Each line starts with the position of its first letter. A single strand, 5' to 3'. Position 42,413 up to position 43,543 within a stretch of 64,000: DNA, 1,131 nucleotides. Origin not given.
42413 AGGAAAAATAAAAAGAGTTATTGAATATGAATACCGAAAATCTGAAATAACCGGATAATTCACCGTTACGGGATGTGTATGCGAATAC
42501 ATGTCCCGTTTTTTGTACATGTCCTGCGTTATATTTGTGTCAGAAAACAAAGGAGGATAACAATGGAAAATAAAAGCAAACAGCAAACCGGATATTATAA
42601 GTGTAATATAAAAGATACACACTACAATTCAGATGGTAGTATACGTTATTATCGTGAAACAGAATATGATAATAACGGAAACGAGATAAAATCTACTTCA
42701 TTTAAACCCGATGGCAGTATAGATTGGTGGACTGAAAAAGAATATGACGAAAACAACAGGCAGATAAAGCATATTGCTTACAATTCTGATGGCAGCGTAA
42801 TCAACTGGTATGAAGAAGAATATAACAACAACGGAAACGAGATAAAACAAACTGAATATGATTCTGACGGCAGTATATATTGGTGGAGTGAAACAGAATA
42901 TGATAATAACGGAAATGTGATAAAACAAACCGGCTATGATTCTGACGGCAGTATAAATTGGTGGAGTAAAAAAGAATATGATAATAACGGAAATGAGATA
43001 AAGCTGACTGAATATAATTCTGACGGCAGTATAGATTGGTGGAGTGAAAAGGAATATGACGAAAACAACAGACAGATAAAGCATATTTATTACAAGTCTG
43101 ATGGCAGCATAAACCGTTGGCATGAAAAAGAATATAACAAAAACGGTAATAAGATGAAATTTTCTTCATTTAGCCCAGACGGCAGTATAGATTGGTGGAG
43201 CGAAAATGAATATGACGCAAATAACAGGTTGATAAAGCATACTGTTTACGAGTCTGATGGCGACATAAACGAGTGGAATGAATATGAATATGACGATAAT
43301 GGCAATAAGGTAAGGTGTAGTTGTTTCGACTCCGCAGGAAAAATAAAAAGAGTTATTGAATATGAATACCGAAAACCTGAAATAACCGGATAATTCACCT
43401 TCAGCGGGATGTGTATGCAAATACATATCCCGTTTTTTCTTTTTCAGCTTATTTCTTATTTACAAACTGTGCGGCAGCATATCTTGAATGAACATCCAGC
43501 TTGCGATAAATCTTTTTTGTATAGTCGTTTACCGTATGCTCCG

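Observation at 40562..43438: WYL-domain regulator heading a tandem cassette of YD-like repeat proteins in an A/T-richer island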

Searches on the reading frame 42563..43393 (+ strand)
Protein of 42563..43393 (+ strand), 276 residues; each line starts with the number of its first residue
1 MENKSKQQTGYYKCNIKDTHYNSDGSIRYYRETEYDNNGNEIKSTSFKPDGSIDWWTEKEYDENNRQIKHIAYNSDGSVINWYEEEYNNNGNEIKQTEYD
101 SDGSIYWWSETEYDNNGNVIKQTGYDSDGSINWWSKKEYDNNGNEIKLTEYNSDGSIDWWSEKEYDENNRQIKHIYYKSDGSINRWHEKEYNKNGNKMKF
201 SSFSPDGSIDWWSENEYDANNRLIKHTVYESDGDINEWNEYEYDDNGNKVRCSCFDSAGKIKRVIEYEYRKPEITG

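Call 4: search_protein_families(library=pfam, proteins=[window:42563-43393:+], max_evalue=0.01)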
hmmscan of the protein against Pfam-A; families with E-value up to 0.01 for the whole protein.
window:42563-43393:+ (276 aa): 3 families
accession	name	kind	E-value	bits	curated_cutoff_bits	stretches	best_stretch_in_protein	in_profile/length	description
PF11178.13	DUF2963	-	2e-37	126.8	22.6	9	47-97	1-51/52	Protein of unknown function (DUF2963)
PF05593.20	RHS_repeat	-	6.4e-07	30.1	22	0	113-149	1-32/38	RHS Repeat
PF17277.7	DUF5342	-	0.0011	19.8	25.9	0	149-173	32-56/69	Family of unknown function (DUF5342)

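Call 7: search_protein_families(library=ncbifam, proteins=[window:42563-43393:+], max_evalue=0.01)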
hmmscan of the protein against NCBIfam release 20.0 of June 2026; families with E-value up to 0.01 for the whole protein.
window:42563-43393:+ (276 aa): 0 families

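Call 8: search_protein_families(library=padloc, proteins=[window:42563-43393:+], max_evalue=0.01)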
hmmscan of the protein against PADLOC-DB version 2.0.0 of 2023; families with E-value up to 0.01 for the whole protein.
window:42563-43393:+ (276 aa): 0 families

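Call 10: find_homologous_proteins(query=window:42563-43393:+)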
Query window:42563-43393:+ (276 aa): 281 proteins with E <= 0.001 among 8000 candidates; the best 120 are listed.
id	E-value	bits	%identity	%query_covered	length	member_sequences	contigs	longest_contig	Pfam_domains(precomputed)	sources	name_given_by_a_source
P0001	7.7e-49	185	49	84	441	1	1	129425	PF14559.13,PF13414.13,PF05593.20,PF00515.35,PF13424.13,PF13432.13,PF11178.14,PF13428.13,PF13181.13,PF07719.24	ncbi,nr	ncbi:MAG: tetratricopeptide repeat protein [Oscillospiraceae bacterium]|nr:tetratricopeptide repeat 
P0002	5.4e-47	179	39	75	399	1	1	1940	PF05593.20,PF11178.14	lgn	-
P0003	5.1e-39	153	36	85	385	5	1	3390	PF05593.20,PF11178.14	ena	-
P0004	6.5e-39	152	37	92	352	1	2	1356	PF13240.12,PF05593.20,PF12773.14,PF11178.14,PF25023.2,PF07661.20,PF24460.2,PF13248.12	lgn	-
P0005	4.4e-37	146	38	90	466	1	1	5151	PF14559.13,PF05593.20,PF00515.35,PF11178.14,PF13428.13,PF13181.13,PF07719.24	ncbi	-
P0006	2.3e-36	144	36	85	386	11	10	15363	PF05593.20,PF11178.14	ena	-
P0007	3.5e-35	140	35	87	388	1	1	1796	PF05593.20,PF11178.14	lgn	-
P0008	5.2e-35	139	46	82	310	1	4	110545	PF05593.20,PF11178.14,PF25023.2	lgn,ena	-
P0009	1.2e-34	138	41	76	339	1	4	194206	PF14559.13,PF13414.13,PF05593.20,PF11178.14,PF13428.13,PF13181.13,PF07719.24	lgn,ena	-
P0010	3.6e-34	137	36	87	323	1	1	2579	PF05593.20,PF11178.14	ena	-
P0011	7.1e-34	136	36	71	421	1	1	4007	PF05593.20,PF03544.20,PF11178.14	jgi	-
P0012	1.1e-33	135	42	75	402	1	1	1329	PF05593.20,PF11178.14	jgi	jgi:hypothetical protein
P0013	1.2e-33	135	29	91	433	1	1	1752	-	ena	-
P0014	4.6e-33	133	32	77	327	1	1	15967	PF11178.14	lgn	-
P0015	4.6e-33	133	37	87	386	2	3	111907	PF05593.20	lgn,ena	-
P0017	1.1e-31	128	33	76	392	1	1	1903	PF05593.20,PF11178.14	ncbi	-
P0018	6.5e-31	126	36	85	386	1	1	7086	PF11178.14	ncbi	-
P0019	1.9e-30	124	35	86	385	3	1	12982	PF05593.20,PF11178.14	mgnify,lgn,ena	mgnify:CR=1 FL=1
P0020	2.5e-30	124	32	91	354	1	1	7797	PF11178.14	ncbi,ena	-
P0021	4.2e-30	123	40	76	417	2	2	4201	PF14559.13,PF05593.20,PF11178.14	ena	-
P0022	5.3e-30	123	35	86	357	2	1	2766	PF05593.20,PF11178.14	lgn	-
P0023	7.5e-30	122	43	71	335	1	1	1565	PF05593.20,PF11178.14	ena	-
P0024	2.9e-29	121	33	92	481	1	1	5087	PF05593.20,PF11178.14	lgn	-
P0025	6.2e-29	119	66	35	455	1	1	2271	PF00005.34,PF19838.6,PF11178.14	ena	-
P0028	1.0e-28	119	32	84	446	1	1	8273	PF11178.14,PF00395.26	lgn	-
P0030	1.9e-28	118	37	86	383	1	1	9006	PF05593.20,PF11178.14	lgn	-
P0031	2.9e-28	117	32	71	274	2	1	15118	PF14559.13,PF13431.13,PF13414.13,PF05593.20,PF13432.13,PF11178.14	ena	-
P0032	3.1e-28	117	34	83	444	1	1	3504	PF05593.20,PF11178.14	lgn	-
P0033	9.3e-28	116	50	45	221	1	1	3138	PF05593.20,PF11178.14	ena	-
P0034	2.3e-27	114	40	78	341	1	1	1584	PF11178.14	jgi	jgi:hypothetical protein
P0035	4.3e-27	113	46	56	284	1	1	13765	PF13240.12,PF05593.20,PF11178.14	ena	-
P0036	1.1e-26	112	42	64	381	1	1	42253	PF14559.13,PF13414.13,PF25068.3,PF05593.20,PF11178.14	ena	-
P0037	1.6e-26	112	40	53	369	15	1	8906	PF05593.20,PF03544.20,PF11178.14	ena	-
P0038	1.9e-26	111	35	84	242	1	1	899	PF11178.14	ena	-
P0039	2.4e-26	111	42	64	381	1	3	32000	PF14559.13,PF05593.20,PF11178.14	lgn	-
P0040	2.6e-26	111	42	64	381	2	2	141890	PF14559.13,PF13414.13,PF25068.3,PF05593.20,PF11178.14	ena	-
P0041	2.6e-26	111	42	64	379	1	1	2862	PF05593.20,PF11178.14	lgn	-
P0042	2.6e-26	111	42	64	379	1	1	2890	PF14559.13,PF05593.20,PF11178.14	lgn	-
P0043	8.1e-26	109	35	71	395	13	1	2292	PF03544.20,PF11178.14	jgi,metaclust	metaclust:\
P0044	9.4e-26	109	38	82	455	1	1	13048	PF14559.13,PF13240.12,PF05593.20,PF11178.14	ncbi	-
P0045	1.0e-25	109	35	83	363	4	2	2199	PF05593.20,PF11178.14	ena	-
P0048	2.1e-24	105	38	77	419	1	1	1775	PF11178.14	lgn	-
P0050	1.0e-23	102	39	64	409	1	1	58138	PF14559.13,PF13414.13,PF05593.20,PF00515.35,PF13424.13,PF21033.5,PF11178.14,PF13428.13,PF13181.13,PF07719.24,PF13174.13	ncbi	-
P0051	1.0e-23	102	37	86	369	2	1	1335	PF05593.20,PF11178.14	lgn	-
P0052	1.9e-23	101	34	90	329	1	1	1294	PF05593.20,PF11178.14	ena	-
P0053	3.1e-23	101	34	87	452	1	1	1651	PF05593.20,PF11178.14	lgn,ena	-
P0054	4.3e-23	100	51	47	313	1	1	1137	PF11178.14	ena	-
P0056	1.3e-22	99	35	83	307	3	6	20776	PF13431.13,PF13414.13,PF13176.13,PF11178.14,PF27244.1,PF13428.13,PF14559.13,PF05593.20,PF00515.35,PF13424.13,PF21033.5,PF13432.13,PF13181.13,PF07719.24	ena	-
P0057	2.6e-22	98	39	59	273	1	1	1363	PF11178.14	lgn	-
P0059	3.7e-22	97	40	58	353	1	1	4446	PF14559.13,PF11178.14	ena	-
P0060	5.6e-22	97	47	51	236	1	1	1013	PF05593.20,PF11178.14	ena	-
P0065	4.7e-21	94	53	45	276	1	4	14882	PF13240.12,PF05593.20,PF12773.14,PF11178.14,PF13248.12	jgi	jgi:YD repeat-containing protein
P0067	1.8e-20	92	41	50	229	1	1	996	PF11178.14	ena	-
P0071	5.4e-19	87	29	87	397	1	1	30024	PF14559.13,PF13414.13,PF00515.35,PF13424.13,PF13176.13,PF13432.13,PF11178.14,PF13428.13,PF13181.13,PF07719.24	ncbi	-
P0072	1.0e-18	86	30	90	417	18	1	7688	PF14559.13,PF13414.13,PF00515.35,PF13432.13,PF11178.14,PF13428.13,PF13181.13,PF07719.24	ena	-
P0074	7.6e-18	83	52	42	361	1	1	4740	PF11178.14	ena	-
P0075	8.3e-18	83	41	49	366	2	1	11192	PF19127.7,PF11178.14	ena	-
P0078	1.3e-17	82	29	75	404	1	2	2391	PF05593.20,PF11178.14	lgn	-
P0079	3.2e-17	81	32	81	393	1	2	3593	PF14559.13,PF13414.13,PF00515.35,PF12895.14,PF13424.13,PF13176.13,PF13432.13,PF11178.14,PF13428.13,PF13181.13,PF07719.24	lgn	-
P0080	5.7e-17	80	43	51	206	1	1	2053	PF11178.14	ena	-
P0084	3.1e-16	78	52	32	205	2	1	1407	PF05593.20,PF11178.14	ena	-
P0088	2.0e-15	75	35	55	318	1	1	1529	PF11178.14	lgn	-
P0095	8.1e-15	73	27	75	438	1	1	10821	PF14559.13,PF00515.35,PF13432.13,PF11178.14,PF13181.13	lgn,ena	-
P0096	1.1e-14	73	39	44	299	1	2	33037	PF11178.14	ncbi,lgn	-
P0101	3.8e-14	71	30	75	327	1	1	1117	PF11178.14,PF01580.25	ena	-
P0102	6.5e-14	70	40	54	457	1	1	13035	PF11178.14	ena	-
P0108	1.7e-13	69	31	86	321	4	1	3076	PF11178.14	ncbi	-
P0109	1.9e-13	69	35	74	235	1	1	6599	PF05593.20,PF11178.14,PF25023.2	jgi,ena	-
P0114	1.0e-12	66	35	86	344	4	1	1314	PF05593.20,PF11178.14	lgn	-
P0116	1.3e-12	66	29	71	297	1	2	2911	PF05593.20,PF11178.14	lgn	-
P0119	4.0e-12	64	31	70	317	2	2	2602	PF11178.14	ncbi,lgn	-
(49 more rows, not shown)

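Call 35: find_encoding_contigs(protein=P0008, flank=6000, max_places=3)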
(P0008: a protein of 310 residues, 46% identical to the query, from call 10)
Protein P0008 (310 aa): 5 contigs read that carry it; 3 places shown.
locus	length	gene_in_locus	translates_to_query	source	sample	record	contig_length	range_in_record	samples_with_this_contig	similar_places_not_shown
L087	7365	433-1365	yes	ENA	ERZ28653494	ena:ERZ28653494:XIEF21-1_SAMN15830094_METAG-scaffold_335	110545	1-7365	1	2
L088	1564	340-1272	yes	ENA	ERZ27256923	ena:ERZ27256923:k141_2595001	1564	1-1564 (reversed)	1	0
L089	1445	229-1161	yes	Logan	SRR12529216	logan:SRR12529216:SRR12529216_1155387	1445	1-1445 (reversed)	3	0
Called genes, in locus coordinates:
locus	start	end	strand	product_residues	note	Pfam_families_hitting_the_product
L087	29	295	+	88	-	-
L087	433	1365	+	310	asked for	PF05593:RHS_repeat (faint), PF25023:TEN_YD-shell, PF11178:DUF2963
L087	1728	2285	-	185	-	-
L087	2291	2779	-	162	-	PF01381:HTH_3 (weak), PF13560:HTH_31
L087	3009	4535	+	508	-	PF01145:Band_7, PF15975:Flot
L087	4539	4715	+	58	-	PF13783:DUF4177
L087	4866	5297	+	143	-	PF10694:DUF2500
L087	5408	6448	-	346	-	-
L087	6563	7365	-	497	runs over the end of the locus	PF12673:SipL (faint)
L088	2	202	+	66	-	?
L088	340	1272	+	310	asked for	PF05593:RHS_repeat (faint), PF25023:TEN_YD-shell, PF11178:DUF2963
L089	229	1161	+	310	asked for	PF05593:RHS_repeat (faint), PF25023:TEN_YD-shell, PF11178:DUF2963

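Call 36: find_encoding_contigs(protein=P0001, flank=6000, max_places=2)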
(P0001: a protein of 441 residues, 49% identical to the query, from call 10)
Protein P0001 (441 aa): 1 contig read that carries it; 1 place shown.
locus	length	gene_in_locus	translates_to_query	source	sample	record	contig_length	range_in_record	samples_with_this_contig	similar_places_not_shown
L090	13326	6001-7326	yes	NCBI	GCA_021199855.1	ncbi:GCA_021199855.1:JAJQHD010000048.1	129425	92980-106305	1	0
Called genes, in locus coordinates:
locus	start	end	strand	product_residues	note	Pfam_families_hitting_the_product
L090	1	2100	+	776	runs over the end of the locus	PF00498:FHA, PF16697:Yop-YscD_cpl, PF00005:ABC_tran, PF02463:SMC_N (faint), PF13304:AAA_21, PF01061:ABC2_membrane, PF12698:ABC2_membrane_3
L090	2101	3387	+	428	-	-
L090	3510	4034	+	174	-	-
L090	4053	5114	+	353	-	-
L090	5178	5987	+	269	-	PF13431:TPR_17 (faint), PF00515:TPR_1 (weak), PF07719:TPR_2 (faint), PF13181:TPR_8 (faint), PF13428:TPR_14 (faint), PF14559:TPR_19, PF00059:Lectin_C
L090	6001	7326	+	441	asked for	PF13424:TPR_12 (faint), PF00515:TPR_1 (weak), PF07719:TPR_2 (faint), PF13181:TPR_8 (faint), PF13432:TPR_16 (weak), PF14559:TPR_19, PF13414:TPR_11 (weak), PF11178:DUF2963 (weak), +2 more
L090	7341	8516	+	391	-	-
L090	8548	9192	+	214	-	PF13240:Zn_Ribbon_1 (weak)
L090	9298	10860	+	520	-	-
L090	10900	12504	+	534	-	PF13424:TPR_12 (faint), PF00515:TPR_1 (faint), PF07719:TPR_2 (faint), PF13174:TPR_6 (faint), PF13176:TPR_7 (faint), PF14559:TPR_19, PF03382:DUF285, PF03382:DUF285, +10 more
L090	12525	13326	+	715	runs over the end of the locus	PF00069:Pkinase, PF07714:PK_Tyr_Ser-Thr, PF01636:APH (faint), PF03109:ABC1 (weak), PF06293:Kdo (faint), PF25064:ARM_TT21_5th (faint), PF13424:TPR_12 (faint), PF13428:TPR_14 (faint), +2 more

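Call 37: find_encoding_contigs(protein=P0015, flank=6000, max_places=2)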
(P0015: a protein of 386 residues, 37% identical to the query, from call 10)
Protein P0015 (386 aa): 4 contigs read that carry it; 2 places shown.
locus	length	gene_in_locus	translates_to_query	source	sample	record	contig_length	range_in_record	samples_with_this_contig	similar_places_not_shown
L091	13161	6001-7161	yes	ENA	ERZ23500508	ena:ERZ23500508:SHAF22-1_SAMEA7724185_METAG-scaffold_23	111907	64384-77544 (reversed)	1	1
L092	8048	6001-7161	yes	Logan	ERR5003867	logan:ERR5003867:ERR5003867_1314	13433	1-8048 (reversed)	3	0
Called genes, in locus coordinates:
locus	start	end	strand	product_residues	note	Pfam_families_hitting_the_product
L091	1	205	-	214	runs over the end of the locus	PF20128:DUF6518 (weak)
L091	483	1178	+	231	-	PF01135:PCMT, PF01209:Ubie_methyltran, PF02353:CMAS, PF13489:Methyltransf_23, PF05175:MTS, PF13847:Methyltransf_31, PF08241:Methyltransf_11, PF08242:Methyltransf_12, +8 more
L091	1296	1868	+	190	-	PF00583:Acetyltransf_1, PF13673:Acetyltransf_10 (faint), PF13508:Acetyltransf_7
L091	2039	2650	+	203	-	PF10086:YhfC (faint)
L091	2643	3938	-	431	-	PF00165:HTH_AraC, PF12833:HTH_18, PF01636:APH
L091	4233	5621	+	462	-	PF00291:PALP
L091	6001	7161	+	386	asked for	PF05593:RHS_repeat (faint)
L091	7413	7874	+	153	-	-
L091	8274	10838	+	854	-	PF07517:SecA_DEAD, PF00270:DEAD, PF01043:SecA_PP_bind, PF21090:P-loop_SecA, PF07516:SecA_SW, PF02810:SEC-C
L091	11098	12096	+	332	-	PF03462:PCRF, PF00472:RF-1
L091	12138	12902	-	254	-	PF06161:DUF975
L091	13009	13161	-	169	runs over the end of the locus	-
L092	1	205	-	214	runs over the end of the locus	PF20128:DUF6518 (weak)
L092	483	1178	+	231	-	PF01135:PCMT, PF01209:Ubie_methyltran, PF02353:CMAS, PF13489:Methyltransf_23, PF05175:MTS, PF13847:Methyltransf_31, PF08241:Methyltransf_11, PF08242:Methyltransf_12, +8 more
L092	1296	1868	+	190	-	PF00583:Acetyltransf_1, PF13673:Acetyltransf_10 (faint), PF13508:Acetyltransf_7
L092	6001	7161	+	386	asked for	PF05593:RHS_repeat (faint)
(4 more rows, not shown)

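Call 38: find_encoding_contigs(protein=P0014, flank=6000, max_places=2)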
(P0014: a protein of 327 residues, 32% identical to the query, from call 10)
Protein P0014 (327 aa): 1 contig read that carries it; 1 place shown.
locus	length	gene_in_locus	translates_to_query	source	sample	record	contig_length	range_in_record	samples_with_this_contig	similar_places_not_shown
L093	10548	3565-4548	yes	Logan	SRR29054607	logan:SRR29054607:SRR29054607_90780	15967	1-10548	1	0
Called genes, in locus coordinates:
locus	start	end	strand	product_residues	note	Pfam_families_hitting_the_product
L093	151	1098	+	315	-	PF02899:Phage_int_SAM_1 (faint), PF00589:Phage_integrase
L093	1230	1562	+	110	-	-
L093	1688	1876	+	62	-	PF13783:DUF4177 (weak)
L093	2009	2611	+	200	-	-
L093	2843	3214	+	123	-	-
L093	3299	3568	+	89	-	-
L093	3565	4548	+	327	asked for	PF11178:DUF2963 (faint)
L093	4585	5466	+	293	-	-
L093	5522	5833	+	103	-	-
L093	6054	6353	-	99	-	-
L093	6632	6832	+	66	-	-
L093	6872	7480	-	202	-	-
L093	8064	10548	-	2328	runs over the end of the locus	PF10145:PhageMin_Tail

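Call 44: predict_structure(alignment_id=A2)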
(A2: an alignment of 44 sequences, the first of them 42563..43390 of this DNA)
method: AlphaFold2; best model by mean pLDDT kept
length: 276 residues; sequences in the alignment: 44
mean_pLDDT: 94.0   pTM: 0.84
mean pLDDT of the five models: 94.0, 93.8, 93.6, 93.5, 92.9
residues with pLDDT >= 90: 250; 70-90: 9; 50-70: 5; < 50: 12
segments of 3 or more residues with pLDDT < 50: 1-11
pLDDT, mean of each block of 10 residues (from residue 1): 37 83 98 93 98 99 97 98 97 98 97 96 98 98 97 98 98 99 99 97 98 98 98 98 94 98 96 62
secondary structure, 60 per line:
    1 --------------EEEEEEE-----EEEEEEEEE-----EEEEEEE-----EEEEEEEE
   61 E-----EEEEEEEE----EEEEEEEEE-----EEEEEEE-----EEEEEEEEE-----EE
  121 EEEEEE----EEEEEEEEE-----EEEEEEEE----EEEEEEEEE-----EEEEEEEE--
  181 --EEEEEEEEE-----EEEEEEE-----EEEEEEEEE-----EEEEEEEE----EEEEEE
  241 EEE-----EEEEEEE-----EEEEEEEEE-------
elements in order: E15-21 E27-35 E41-47 E53-61 E67-74 E79-87 E93-99 E105-113 E119-126 E131-139 E145-152 E157-165 E171-178 E183-191 E197-203 E209-217 E223-230 E235-243 E249-255 E261-269

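Call 47: fold_search(model_id=the predicted structure, library=pdb)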
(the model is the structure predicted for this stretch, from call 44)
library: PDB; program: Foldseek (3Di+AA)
matches with E <= 10: 1255; with E <= 0.001: 93
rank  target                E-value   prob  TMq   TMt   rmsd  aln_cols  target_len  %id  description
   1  8qja_D                2.7e-15  1.00  0.32  0.11  14.8       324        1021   19  T6SS-linked Rhs repeat protein - Advenella mimigardefordensis VgrG-Rhs core (released 2024-09-25)
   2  7q97_A                5.6e-15  1.00  0.24  0.09  16.2       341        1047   13  Structure of the bacterial type VI secretion system effector RhsA. (released 2021-12-22)
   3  8qja_C                6.6e-15  1.00  0.27  0.11  14.2       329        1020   19  T6SS-linked Rhs repeat protein - Advenella mimigardefordensis VgrG-Rhs core (released 2024-09-25)
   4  8qja_A                1.4e-14  1.00  0.33  0.13   9.8       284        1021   19  T6SS-linked Rhs repeat protein - Advenella mimigardefordensis VgrG-Rhs core (released 2024-09-25)
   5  8uxt                  1.4e-14  1.00  0.30  0.08  17.1       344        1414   17  Acinetobacter baumannii Tse15 Rhs effector, toxin cleavage mutant (D1369N, D1391N) (released 2024-10-09)
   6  8qja_B                1.4e-14  1.00  0.31  0.11  16.0       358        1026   18  T6SS-linked Rhs repeat protein - Advenella mimigardefordensis VgrG-Rhs core (released 2024-09-25)
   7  7pq5                  5.0e-14  1.00  0.14  0.05  22.0       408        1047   14  Photorhabdus laumondii T6SS-associated Rhs protein carrying the Tre23 toxin domain (released 2021-12-01)
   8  8cp6_B                1.1e-13  1.00  0.29  0.10  17.9       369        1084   12  Type six secretion system exported effector 5 (Tse5) (released 2023-12-06)
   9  4igl_D                4.8e-13  1.00  0.39  0.19  10.8       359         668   10  Structure of the RHS-repeat containing BC component of the secreted ABC toxin complex from Yersinia entomophaga (released 2013-08-07)
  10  8qjc                  4.8e-13  1.00  0.18  0.06  24.6       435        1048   12  T6SS-linked Rhs repeat protein - Salmonella bongori Rhs-core domain with toxin domain (released 2024-09-25)
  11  6suq                  7.9e-13  1.00  0.35  0.07  12.0       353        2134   13  Crystal Structure of TcdB2-TccC3-TEV (released 2019-12-04)
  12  6l7i_G                1.2e-12  1.00  0.37  0.18  13.5       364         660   13  Signal substraction of TcdB1-TccC2 and part of TcdA1 (released 2021-03-31)
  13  4igl_B                1.3e-12  1.00  0.39  0.20  10.8       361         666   10  Structure of the RHS-repeat containing BC component of the secreted ABC toxin complex from Yersinia entomophaga (released 2013-08-07)
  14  8qjd_B                2.9e-12  1.00  0.21  0.09  14.9       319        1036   12  T6SS-linked Rhs repeat protein - Salmonella bongori Rhs-core domain (released 2024-09-25)
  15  8qjb_A                3.2e-12  1.00  0.21  0.08  15.4       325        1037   13  T6SS-linked Rhs repeat protein - Salmonella bongori Rhs-core domain extended N-terminus (released 2024-09-25)
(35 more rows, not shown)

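Call 48: fold_search(model_id=the predicted structure, library=viral)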
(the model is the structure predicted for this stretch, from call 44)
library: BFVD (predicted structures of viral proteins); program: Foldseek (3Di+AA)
matches with E <= 10: 1440; with E <= 0.001: 151
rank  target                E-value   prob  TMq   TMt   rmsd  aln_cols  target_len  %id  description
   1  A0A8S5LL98            2.5e-15  1.00  0.48  0.37   7.5       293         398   17  Prokaryotic membrane lipoprotein lipid attachment site [Siphoviridae sp. ctvod4]
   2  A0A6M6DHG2            5.9e-13  1.00  0.25  0.23  28.4       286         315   17  (no name in the UniProt tables at hand)
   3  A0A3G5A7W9            1.2e-11  1.00  0.20  0.14  28.1       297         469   17  MORN repeat-containing protein [Hyperionvirus sp.]
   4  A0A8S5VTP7            2.2e-11  1.00  0.19  0.11  21.4       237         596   19  Anastral spindle 2 [Ackermannviridae sp.]
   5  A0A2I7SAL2            4.2e-11  1.00  0.30  0.23  27.4       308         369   13  (no name in the UniProt tables at hand)
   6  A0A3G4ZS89            4.7e-11  1.00  0.22  0.19  28.6       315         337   13  Pentapeptide repeat-containing protein [Edafosvirus sp.]
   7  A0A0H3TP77            5.0e-11  1.00  0.19  0.17  24.3       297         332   16  (no name in the UniProt tables at hand)
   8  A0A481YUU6            5.0e-11  1.00  0.18  0.09  29.8       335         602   14  MORN repeat protein [Marseillevirus LCMAC102]
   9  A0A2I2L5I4            7.9e-11  1.00  0.19  0.17  21.7       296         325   18  MORN-repeat protein [Orpheovirus IHUMI-LCC2]
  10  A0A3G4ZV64            8.3e-11  1.00  0.20  0.15  23.8       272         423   14  MORN-repeat protein [Edafosvirus sp.]
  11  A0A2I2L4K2            9.8e-11  1.00  0.19  0.15  18.7       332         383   18  MORN-repeat protein (Fragment) [Orpheovirus IHUMI-LCC2]
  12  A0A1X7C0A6            1.0e-10  1.00  0.14  0.09  40.0       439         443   12  (no name in the UniProt tables at hand)
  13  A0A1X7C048            1.3e-10  1.00  0.16  0.12  18.9       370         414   12  (no name in the UniProt tables at hand)
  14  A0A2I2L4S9            3.4e-10  1.00  0.19  0.14  30.6       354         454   14  MORN-repeat protein [Orpheovirus IHUMI-LCC2]
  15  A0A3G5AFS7            5.0e-10  1.00  0.21  0.22  22.6       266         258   19  Toxin-antitoxin system YwqK family antitoxin [Hyperionvirus sp.]
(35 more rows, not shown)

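Call 92: search_protein_representatives(protein=window:42563-43390:+)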
Query: 276 residues. Proteins with E-value up to 0.001 (for the whole library): 7790; up to 1e-10: 2054; up to 1e-30: 161. The best 150 are listed.
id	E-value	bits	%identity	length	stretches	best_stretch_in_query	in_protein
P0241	5.2e-162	554.7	39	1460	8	15-247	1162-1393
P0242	1.6e-74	267.4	40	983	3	17-247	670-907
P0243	1.3e-67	244.7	34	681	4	86-268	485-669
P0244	3.0e-67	243.5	36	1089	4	16-262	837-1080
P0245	8.3e-67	242.1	39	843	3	17-248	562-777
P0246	1.4e-63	231.5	46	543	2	22-243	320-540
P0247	5.1e-63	229.7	36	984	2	14-267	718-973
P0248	1.9e-59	217.9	31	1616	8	17-248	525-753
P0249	6.9e-58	212.8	40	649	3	17-251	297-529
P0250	1.1e-55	205.6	41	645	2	61-249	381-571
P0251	5.0e-55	203.4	48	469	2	95-253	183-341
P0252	1.8e-54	201.6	46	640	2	21-191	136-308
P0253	4.9e-54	200.2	36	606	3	49-270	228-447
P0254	1.8e-52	195.1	40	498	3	16-177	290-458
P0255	7.0e-52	193.1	34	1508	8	7-199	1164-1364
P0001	2.5e-49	184.7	49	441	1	18-254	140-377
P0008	1.7e-35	139.3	53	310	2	73-247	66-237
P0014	1.5e-33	132.9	38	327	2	16-182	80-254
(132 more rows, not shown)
